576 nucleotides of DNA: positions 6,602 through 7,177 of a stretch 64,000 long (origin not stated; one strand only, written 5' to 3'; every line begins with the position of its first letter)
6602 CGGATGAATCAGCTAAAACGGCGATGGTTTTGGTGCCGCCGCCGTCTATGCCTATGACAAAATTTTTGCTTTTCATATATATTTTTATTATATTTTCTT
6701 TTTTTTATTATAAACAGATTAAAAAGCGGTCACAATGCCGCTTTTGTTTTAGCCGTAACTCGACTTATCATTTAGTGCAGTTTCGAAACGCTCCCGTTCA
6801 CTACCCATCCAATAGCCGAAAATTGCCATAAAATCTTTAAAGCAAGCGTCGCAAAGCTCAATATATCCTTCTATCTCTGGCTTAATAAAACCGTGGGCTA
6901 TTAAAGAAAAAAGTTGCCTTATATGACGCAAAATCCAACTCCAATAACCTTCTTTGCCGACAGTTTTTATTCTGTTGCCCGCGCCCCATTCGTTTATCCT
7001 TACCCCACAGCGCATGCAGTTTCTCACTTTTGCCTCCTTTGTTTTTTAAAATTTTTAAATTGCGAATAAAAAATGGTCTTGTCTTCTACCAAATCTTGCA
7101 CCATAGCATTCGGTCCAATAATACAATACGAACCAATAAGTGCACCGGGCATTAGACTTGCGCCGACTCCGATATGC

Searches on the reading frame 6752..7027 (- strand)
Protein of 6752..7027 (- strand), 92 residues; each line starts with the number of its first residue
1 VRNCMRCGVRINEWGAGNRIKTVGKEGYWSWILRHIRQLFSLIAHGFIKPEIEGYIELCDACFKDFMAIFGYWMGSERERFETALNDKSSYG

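Call 10: search_protein_families(library=pfam, proteins=[window:6752-7027:-], max_evalue=1)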
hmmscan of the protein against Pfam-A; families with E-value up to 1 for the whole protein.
window:6752-7027:- (92 aa): 1 family
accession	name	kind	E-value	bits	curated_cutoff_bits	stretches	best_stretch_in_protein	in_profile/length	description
PF24734.1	DUF7685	-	0.075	13.4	27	0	54-68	23-37/43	Domain of unknown function (DUF7685)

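Call 61: search_protein_families(library=pfam, proteins=[window:6752-7027:-], max_evalue=1)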
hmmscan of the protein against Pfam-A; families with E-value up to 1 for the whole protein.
window:6752-7027:- (92 aa): 1 family
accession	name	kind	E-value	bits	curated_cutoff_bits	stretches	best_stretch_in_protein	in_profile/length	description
PF24734.1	DUF7685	-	0.075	13.4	27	0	54-68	23-37/43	Domain of unknown function (DUF7685)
